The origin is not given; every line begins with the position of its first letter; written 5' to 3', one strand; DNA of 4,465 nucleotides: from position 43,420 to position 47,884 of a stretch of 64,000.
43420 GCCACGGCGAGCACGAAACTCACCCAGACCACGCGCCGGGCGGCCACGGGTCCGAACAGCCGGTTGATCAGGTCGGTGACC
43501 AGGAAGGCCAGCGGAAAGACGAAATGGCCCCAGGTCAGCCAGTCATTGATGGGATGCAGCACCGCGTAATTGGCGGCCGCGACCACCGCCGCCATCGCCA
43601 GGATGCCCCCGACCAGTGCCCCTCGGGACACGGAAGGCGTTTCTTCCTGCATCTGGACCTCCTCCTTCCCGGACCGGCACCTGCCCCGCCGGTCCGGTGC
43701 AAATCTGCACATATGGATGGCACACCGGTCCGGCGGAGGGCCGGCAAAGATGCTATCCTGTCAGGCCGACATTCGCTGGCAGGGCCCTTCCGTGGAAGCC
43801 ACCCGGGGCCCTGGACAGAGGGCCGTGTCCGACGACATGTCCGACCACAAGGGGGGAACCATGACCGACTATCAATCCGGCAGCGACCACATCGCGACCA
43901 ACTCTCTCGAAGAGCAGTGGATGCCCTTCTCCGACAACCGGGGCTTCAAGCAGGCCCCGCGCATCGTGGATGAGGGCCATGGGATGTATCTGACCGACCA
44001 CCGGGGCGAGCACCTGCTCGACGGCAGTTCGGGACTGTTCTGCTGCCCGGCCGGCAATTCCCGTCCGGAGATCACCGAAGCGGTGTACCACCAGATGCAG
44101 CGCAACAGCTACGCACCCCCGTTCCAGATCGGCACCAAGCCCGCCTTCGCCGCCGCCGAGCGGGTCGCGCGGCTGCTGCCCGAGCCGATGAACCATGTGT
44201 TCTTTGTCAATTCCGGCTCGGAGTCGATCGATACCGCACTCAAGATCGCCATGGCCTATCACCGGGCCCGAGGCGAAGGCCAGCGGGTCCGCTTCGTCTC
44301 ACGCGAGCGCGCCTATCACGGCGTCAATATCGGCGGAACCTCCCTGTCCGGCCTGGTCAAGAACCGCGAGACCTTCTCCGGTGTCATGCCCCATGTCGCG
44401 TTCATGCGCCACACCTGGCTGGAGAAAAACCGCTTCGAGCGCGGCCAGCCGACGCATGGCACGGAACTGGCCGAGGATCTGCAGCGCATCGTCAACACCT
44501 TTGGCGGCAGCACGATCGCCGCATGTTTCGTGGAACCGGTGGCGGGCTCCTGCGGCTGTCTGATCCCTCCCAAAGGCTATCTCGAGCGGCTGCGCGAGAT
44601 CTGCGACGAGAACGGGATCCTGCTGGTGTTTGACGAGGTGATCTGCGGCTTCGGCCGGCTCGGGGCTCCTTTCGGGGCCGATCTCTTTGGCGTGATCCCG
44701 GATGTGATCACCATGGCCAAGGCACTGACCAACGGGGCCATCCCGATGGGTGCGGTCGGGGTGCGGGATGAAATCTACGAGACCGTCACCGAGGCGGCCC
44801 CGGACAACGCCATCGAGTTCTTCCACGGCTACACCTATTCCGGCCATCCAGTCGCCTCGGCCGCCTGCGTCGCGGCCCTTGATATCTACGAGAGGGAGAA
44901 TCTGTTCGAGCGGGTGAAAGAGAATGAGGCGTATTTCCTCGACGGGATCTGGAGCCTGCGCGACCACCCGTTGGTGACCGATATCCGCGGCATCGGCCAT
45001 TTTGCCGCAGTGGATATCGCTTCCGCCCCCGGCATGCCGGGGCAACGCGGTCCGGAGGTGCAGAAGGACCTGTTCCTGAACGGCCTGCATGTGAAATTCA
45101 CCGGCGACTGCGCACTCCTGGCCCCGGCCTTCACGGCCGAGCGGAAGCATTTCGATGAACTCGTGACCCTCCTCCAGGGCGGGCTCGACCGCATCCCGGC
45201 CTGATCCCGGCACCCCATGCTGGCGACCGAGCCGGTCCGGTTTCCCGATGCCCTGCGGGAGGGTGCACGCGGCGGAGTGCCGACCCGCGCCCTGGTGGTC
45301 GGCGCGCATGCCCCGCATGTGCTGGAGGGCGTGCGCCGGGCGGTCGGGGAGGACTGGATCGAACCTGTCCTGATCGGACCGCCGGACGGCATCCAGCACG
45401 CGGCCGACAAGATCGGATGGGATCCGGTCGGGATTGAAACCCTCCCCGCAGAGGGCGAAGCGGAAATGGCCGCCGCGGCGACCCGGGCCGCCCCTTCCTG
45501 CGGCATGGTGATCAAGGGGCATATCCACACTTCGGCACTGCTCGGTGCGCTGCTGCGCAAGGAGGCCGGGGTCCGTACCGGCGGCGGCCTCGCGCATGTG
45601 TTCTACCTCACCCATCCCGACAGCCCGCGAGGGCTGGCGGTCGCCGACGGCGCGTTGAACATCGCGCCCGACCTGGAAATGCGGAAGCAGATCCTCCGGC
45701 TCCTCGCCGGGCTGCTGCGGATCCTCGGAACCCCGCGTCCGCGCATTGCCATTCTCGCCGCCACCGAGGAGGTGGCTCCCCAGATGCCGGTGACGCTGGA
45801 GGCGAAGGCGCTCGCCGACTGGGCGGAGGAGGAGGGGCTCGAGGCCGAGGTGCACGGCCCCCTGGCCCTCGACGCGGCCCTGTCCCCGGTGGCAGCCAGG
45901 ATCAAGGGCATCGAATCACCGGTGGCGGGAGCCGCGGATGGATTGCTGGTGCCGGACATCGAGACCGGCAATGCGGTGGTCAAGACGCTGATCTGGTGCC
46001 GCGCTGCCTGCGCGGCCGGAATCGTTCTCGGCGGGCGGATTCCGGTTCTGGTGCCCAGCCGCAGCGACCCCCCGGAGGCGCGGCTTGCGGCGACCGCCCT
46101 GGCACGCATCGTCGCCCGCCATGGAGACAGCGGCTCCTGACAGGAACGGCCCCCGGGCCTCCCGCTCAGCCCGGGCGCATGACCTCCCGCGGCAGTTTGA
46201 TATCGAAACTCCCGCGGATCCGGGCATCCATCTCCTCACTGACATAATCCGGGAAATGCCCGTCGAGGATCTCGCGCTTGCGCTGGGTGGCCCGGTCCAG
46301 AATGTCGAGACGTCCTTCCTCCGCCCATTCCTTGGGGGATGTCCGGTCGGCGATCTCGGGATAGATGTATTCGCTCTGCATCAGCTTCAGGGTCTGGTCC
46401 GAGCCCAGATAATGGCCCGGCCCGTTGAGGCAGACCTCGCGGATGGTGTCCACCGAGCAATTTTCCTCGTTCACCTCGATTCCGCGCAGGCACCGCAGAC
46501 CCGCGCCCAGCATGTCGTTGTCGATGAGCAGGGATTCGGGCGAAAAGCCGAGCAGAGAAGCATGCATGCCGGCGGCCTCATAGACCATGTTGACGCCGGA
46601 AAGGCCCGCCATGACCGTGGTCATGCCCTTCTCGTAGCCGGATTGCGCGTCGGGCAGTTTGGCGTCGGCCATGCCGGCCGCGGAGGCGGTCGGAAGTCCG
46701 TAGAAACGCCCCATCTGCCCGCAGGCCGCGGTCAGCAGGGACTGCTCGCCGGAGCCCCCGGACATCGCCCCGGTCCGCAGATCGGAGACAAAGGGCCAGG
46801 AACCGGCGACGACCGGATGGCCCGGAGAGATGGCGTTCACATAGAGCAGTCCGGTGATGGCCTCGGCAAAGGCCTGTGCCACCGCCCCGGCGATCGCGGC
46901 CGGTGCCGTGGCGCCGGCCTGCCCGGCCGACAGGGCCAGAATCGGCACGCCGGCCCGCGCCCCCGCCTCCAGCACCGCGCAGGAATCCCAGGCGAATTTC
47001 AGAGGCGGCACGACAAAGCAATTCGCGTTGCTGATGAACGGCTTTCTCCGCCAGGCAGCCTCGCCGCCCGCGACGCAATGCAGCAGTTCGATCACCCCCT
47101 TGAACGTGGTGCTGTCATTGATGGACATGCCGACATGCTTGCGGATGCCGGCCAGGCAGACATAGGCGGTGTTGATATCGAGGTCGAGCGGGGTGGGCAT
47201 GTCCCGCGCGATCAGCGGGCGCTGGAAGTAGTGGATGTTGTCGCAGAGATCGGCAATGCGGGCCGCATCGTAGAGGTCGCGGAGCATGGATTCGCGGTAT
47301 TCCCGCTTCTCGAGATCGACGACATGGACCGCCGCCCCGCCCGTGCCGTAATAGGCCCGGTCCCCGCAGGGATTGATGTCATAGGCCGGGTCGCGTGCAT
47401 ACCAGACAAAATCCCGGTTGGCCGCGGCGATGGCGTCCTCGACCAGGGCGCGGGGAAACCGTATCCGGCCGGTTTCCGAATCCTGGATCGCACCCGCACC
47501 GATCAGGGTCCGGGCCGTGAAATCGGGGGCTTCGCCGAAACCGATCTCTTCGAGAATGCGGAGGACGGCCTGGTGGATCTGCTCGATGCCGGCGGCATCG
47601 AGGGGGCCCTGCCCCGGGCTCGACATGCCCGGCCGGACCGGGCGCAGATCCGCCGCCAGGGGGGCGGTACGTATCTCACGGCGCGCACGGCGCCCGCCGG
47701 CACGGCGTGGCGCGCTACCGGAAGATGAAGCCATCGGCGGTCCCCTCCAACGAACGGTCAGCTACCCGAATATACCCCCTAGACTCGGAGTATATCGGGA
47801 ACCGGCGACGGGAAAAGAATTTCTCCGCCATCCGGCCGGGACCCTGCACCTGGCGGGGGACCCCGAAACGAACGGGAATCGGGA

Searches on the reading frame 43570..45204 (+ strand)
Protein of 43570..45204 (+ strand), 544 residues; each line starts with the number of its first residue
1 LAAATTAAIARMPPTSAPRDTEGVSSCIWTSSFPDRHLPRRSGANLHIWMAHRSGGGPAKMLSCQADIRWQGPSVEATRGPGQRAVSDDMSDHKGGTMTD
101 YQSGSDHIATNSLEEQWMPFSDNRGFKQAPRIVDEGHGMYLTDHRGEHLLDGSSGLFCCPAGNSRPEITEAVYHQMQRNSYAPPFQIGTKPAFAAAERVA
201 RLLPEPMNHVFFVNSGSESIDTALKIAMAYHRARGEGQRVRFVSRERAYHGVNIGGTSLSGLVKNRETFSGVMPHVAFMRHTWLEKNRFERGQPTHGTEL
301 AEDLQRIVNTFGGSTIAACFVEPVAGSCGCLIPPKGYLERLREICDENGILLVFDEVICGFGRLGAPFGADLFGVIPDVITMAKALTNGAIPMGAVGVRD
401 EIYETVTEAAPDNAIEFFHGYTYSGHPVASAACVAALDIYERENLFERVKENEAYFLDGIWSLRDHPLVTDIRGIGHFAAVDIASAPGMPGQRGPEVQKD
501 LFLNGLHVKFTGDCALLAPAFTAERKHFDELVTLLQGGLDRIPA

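Call 49: search_protein_families(library=pfam, proteins=[window:43570-45204:+], max_evalue=0.00001)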
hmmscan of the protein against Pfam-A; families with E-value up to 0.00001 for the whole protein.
window:43570-45204:+ (544 aa): 1 family
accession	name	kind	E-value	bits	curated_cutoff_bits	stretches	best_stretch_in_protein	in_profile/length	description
PF00202.27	Aminotran_3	-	1.9e-80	271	30.5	1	127-536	7-400/403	Aminotransferase class-III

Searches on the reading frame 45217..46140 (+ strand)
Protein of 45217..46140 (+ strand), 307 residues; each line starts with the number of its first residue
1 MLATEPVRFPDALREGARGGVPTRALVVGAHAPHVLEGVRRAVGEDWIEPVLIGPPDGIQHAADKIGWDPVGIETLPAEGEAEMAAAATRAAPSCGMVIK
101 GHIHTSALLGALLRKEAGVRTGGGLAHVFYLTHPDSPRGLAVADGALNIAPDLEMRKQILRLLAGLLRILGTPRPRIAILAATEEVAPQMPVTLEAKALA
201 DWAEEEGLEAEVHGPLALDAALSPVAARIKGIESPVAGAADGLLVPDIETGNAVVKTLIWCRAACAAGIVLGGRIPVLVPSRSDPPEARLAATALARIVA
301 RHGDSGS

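Call 49: search_protein_families(library=pfam, proteins=[window:45217-46140:+], max_evalue=0.00001)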
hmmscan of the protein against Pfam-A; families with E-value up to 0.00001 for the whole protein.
window:45217-46140:+ (307 aa): 1 family
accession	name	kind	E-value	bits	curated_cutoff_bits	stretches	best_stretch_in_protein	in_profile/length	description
PF01515.24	PTA_PTB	-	5.5e-25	88.9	24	1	94-295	116-317/319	Phosphate acetyl/butaryl transferase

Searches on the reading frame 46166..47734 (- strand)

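Call 49: search_protein_families(library=pfam, proteins=[window:46166-47734:-], max_evalue=0.00001)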
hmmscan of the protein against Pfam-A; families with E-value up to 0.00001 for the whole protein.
window:46166-47734:- (522 aa): 1 family
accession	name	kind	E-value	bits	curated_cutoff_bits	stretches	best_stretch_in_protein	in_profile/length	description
PF06253.16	MTTB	-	6.8e-111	371.2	25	1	11-506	1-488/500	Trimethylamine methyltransferase (MTTB)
